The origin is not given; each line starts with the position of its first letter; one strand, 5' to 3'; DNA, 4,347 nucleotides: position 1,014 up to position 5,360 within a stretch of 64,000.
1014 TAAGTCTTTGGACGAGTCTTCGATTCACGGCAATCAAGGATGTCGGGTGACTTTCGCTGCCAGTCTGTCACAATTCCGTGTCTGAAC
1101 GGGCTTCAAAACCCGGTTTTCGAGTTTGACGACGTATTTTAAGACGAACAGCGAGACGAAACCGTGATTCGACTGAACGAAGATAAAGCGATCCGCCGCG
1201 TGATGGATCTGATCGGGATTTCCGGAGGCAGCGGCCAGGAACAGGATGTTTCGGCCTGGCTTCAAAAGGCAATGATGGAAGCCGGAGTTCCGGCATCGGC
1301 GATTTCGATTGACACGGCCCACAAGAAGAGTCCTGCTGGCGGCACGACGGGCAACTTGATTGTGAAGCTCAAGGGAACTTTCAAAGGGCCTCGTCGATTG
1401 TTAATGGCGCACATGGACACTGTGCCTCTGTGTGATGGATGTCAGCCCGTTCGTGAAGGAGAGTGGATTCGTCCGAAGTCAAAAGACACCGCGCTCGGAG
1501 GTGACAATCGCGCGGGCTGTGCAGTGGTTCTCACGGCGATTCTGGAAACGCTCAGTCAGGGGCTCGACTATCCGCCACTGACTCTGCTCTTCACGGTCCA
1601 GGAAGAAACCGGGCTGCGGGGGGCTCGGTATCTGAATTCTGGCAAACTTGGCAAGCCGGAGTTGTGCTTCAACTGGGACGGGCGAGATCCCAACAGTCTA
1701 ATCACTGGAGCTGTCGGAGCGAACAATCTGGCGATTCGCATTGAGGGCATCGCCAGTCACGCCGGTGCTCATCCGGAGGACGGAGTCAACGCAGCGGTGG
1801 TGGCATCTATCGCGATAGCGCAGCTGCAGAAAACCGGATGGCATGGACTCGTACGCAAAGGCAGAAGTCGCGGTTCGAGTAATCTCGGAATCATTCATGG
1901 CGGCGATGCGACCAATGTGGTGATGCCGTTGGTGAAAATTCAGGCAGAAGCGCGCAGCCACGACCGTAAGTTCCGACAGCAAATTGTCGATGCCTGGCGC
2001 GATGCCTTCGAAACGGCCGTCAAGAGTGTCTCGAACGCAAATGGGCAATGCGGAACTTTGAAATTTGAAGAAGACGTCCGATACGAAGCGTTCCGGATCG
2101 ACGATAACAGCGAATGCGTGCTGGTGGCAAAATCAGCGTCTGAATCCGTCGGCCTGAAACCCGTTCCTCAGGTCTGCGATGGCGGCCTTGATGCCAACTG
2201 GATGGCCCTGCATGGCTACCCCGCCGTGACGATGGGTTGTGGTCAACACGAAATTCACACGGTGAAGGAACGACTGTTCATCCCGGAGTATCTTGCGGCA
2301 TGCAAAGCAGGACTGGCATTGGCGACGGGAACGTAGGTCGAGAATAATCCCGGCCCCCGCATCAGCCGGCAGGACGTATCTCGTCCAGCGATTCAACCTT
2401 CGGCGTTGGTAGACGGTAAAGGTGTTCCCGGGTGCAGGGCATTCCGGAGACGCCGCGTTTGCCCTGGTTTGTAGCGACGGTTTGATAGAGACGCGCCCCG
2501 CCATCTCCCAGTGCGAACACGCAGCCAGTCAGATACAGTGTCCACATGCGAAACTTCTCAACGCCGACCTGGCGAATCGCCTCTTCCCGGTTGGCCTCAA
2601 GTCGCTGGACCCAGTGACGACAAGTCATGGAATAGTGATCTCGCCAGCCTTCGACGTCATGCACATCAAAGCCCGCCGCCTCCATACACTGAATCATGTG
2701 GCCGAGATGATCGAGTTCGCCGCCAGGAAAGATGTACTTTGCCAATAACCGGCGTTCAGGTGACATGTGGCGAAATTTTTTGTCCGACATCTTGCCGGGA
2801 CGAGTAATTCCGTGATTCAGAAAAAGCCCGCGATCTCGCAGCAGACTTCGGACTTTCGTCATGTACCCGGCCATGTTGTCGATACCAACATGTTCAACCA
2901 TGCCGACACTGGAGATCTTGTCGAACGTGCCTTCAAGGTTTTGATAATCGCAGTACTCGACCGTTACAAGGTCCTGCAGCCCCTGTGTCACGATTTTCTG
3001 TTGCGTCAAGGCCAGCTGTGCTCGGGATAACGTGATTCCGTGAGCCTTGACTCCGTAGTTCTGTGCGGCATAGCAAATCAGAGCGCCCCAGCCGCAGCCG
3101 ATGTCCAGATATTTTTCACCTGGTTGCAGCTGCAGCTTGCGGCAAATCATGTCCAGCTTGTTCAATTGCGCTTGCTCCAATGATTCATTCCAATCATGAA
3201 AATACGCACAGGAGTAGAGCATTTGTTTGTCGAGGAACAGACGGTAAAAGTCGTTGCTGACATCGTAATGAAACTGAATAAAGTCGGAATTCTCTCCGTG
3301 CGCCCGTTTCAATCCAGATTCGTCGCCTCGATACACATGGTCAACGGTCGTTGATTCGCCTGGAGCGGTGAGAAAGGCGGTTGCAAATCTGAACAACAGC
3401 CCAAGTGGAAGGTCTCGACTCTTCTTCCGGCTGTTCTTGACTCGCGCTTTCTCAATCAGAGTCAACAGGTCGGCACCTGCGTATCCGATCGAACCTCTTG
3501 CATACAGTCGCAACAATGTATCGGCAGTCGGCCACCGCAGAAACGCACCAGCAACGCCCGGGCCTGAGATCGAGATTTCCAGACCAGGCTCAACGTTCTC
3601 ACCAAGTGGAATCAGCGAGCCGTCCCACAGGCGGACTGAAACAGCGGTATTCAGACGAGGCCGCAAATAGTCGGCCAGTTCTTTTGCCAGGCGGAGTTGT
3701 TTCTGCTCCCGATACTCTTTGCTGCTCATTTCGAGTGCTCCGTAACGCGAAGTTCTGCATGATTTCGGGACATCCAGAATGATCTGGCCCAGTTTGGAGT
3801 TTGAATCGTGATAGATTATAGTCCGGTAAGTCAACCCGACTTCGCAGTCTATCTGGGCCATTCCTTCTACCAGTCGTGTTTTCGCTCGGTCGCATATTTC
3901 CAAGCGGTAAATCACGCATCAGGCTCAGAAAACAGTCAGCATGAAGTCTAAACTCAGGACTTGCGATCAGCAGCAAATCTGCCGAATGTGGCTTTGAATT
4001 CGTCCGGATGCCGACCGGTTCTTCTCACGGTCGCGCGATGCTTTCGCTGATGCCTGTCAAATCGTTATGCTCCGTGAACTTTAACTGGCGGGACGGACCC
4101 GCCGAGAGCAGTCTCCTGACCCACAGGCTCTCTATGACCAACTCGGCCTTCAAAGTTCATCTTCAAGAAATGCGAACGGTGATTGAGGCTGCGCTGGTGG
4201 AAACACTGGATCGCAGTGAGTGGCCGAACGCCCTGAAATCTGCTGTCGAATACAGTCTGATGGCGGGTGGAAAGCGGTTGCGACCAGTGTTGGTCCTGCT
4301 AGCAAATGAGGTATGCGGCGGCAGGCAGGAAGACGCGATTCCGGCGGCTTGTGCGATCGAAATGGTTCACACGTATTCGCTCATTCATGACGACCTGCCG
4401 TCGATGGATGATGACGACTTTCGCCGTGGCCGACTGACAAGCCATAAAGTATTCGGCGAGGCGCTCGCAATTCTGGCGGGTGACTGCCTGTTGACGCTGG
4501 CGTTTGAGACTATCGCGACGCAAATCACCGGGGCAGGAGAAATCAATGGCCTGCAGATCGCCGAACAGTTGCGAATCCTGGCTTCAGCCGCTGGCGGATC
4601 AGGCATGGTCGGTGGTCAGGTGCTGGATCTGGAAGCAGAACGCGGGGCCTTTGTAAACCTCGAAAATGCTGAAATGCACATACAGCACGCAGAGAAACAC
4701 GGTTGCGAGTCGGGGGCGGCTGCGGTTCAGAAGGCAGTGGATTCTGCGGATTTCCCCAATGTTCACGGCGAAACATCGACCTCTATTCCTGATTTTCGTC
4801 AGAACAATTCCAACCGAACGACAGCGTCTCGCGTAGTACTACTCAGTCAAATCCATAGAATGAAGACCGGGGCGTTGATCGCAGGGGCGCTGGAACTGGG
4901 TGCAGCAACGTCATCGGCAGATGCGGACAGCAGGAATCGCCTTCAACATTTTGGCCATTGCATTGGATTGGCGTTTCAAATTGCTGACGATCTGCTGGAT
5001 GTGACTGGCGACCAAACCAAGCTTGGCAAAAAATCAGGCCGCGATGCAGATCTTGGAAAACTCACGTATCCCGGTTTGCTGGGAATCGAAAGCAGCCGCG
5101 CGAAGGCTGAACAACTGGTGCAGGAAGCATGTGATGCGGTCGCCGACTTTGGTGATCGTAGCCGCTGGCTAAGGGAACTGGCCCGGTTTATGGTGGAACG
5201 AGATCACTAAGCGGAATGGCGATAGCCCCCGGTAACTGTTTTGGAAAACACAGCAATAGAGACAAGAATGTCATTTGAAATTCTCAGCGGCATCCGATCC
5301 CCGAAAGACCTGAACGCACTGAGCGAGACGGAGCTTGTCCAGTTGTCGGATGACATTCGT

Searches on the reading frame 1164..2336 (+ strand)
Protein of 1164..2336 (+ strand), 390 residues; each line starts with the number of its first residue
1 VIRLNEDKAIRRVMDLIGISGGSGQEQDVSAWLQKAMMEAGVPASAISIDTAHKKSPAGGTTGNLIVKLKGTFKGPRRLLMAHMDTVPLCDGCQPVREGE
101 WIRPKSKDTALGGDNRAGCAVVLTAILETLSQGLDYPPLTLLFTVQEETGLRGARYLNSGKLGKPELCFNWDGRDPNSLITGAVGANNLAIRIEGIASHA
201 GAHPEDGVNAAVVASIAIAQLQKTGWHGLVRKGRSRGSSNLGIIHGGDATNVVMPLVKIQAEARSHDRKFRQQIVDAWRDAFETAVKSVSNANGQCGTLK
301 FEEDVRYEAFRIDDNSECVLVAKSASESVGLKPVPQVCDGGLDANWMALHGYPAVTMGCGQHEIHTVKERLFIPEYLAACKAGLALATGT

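Call 13: search_protein_families(library=pfam, proteins=[window:1164-2336:+], max_evalue=0.001)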
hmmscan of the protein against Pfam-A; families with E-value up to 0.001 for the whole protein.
window:1164-2336:+ (390 aa): 4 families
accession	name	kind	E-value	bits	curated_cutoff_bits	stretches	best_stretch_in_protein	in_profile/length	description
PF01546.33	Peptidase_M20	-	4e-16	60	24.6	1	79-384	1-201/206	Peptidase family M20/M25/M40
PF05343.19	Peptidase_M42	-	1.9e-13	50.5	23.2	1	114-158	134-177/292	M42 glutamyl aminopeptidase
PF07687.19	M20_dimer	-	1.4e-11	44.7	21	1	183-287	3-104/107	Peptidase dimerisation domain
PF04389.22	Peptidase_M28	-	7.4e-06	26.2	21.3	1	64-173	1-94/193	Peptidase family M28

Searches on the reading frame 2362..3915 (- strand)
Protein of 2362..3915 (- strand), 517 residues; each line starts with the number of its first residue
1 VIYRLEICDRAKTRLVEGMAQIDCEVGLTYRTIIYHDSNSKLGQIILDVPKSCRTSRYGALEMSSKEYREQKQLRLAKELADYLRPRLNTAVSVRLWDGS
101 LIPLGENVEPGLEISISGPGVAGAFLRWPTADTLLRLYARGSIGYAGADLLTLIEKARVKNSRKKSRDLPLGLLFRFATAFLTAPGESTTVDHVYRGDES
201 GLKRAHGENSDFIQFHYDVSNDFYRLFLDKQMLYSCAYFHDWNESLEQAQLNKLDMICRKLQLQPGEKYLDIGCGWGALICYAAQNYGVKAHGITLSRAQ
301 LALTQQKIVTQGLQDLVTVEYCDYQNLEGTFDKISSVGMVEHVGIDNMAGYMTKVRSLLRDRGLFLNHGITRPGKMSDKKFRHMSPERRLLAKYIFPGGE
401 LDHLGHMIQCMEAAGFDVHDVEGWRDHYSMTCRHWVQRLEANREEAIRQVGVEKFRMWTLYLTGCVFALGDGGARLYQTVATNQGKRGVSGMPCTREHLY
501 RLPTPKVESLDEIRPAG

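Call 13: search_protein_families(library=pfam, proteins=[window:2362-3915:-], max_evalue=0.001)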
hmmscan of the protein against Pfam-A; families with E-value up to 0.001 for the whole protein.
window:2362-3915:- (517 aa): 8 families
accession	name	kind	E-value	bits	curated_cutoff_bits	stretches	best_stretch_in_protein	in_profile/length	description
PF02353.26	CMAS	-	9.7e-90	301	27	1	210-478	7-272/273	Mycolic acid cyclopropane synthetase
PF13649.12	Methyltransf_25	-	2.2e-11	44.7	27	1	270-363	2-97/97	Methyltransferase domain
PF08242.18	Methyltransf_12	-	2.7e-11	44.5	30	1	270-365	1-98/98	Methyltransferase domain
PF08241.18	Methyltransf_11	-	3.8e-10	40.7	21.2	1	270-366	1-94/95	Methyltransferase domain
PF13489.12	Methyltransf_23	-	9.6e-09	35.6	27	1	263-419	20-162/164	Methyltransferase domain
PF13847.12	Methyltransf_31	-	2.4e-07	31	27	1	265-366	3-108/145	Methyltransferase domain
PF07021.18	MetW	-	0.00014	22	21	1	263-311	11-59/193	Methionine biosynthesis protein MetW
PF08123.19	DOT1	-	0.0002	21.4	23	1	252-309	29-89/205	Histone methylation protein DOT1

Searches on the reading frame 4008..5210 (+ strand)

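Call 13: search_protein_families(library=pfam, proteins=[window:4008-5210:+], max_evalue=0.001)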
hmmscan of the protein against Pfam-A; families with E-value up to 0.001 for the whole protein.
window:4008-5210:+ (400 aa): 1 family
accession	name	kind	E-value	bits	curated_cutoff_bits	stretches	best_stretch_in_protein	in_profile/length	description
PF00348.22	polyprenyl_synt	-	8.1e-56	189.5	27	2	75-221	3-135/251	Polyprenyl synthetase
